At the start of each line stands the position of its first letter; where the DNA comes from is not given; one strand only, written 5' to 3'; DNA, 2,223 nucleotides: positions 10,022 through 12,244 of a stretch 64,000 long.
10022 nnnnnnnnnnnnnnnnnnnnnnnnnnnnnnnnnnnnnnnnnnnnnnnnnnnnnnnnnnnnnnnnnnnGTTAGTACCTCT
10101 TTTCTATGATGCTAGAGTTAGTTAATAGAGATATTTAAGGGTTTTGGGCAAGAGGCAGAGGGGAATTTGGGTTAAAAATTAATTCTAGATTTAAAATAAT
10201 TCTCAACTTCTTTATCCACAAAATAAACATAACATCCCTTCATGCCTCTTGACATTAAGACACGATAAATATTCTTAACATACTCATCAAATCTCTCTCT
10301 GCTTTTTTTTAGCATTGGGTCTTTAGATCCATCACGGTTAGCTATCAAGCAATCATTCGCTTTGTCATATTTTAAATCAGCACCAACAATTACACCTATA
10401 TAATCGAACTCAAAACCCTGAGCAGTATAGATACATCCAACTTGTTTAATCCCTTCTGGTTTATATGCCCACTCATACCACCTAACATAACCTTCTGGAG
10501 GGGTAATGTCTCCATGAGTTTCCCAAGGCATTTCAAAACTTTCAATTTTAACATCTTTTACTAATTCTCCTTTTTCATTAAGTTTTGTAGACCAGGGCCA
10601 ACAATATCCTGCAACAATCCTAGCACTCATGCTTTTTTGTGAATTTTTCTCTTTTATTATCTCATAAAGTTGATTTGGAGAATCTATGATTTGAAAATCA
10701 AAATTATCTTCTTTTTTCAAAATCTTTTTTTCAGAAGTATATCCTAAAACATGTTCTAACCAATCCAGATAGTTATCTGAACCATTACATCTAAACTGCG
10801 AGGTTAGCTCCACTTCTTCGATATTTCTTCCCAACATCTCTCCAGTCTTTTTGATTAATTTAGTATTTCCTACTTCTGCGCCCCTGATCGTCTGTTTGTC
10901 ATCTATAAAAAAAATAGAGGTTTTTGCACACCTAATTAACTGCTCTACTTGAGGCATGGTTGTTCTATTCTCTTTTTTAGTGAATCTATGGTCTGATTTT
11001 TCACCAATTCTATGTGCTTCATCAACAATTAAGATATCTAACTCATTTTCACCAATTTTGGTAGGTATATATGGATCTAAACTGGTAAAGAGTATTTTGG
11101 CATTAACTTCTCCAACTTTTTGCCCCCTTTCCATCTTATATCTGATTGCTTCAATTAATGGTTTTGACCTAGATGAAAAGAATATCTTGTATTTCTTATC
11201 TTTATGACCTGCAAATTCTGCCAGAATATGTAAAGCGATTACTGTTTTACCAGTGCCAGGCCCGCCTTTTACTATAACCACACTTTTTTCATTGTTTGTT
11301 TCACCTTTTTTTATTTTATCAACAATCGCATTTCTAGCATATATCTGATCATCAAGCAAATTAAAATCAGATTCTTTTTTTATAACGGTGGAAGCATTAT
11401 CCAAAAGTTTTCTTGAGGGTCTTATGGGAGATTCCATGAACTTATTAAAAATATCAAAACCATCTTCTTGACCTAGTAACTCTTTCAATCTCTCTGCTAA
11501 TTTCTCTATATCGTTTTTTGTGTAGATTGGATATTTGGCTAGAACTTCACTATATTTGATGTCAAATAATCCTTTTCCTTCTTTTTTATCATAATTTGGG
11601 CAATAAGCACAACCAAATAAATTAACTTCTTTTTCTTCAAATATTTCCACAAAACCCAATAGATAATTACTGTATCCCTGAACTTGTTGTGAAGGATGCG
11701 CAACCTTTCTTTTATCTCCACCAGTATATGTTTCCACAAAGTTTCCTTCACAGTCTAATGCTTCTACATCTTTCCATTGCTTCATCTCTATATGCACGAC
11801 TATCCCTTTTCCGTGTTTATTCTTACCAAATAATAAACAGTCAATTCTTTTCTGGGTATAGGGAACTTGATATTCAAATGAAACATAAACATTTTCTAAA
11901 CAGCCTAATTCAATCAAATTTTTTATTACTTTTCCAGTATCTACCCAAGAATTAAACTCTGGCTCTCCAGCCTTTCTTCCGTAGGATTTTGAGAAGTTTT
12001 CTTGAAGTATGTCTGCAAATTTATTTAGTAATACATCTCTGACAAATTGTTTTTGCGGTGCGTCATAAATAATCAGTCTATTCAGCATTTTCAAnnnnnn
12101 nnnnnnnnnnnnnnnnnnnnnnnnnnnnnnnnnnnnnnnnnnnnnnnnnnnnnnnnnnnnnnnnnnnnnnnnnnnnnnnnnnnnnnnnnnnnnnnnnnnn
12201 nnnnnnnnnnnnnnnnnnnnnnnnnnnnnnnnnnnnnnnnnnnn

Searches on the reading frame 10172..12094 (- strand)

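Call 9: search_protein_families(library=pfam, proteins=[window:10172-12094:-], max_evalue=0.001)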
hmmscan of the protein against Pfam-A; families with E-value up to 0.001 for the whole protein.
window:10172-12094:- (640 aa): 9 families
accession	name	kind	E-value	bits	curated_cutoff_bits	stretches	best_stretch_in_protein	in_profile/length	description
PF09848.15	SLFN-g3_helicase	-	6.1e-90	302.5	24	1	270-627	1-354/354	Schlafen group 3, DNA/RNA helicase domain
PF04851.21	ResIII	-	7.8e-09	36.1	22.5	1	244-369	2-143/164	Type III restriction enzyme, res subunit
PF25199.1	nSTAND_NTPase5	-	8.1e-06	26.2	34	1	255-316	26-85/145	Novel STAND NTPase 5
PF00004.35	AAA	-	2.5e-05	25.2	21.2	1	274-386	2-88/131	ATPase family associated with various cellular activities (AAA)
PF20720.3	nSTAND3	-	4.2e-05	23.7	27.2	1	268-304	15-48/155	Novel STAND NTPase 3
PF00270.35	DEAD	-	9.4e-05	22.6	26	0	270-366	14-132/167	DEAD/DEAH box helicase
PF13245.12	AAA_19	-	0.00013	22.6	25.1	1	268-364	9-103/134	AAA domain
PF13401.12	AAA_22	-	0.00028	21.6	27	1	269-367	4-100/130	AAA domain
PF24883.2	NPHP3_N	-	0.00035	21.3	24.8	1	267-309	19-61/164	Nephrocystin 3, N-terminal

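Call 79: search_protein_families(library=padloc, proteins=[window:10172-12091:-], max_evalue=0.001)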
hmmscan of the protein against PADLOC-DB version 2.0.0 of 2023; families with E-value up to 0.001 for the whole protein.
window:10172-12091:- (639 aa): 7 families
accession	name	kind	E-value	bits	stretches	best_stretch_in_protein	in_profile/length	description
PDLC05014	PDC-S41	-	1.3e-22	77.9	2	31-325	23-290/657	-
PDLC02372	Nhi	-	5.8e-15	52.9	1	242-486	180-377/470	-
PDLC02350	AbiO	-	2.6e-14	50.9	1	194-486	135-373/468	AbiO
PDLC01439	typeIV_DinG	-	2.1e-07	28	0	249-316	20-75/575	CAS-IV-A; associated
PDLC04140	mad8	-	4e-05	21.3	1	267-389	25-127/314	mads_8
PDLC05035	PDC-S53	-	5.4e-05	19.4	1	267-365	508-592/900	-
PDLC00914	TRIP13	-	0.00081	16.9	0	266-378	68-171/302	TRIP13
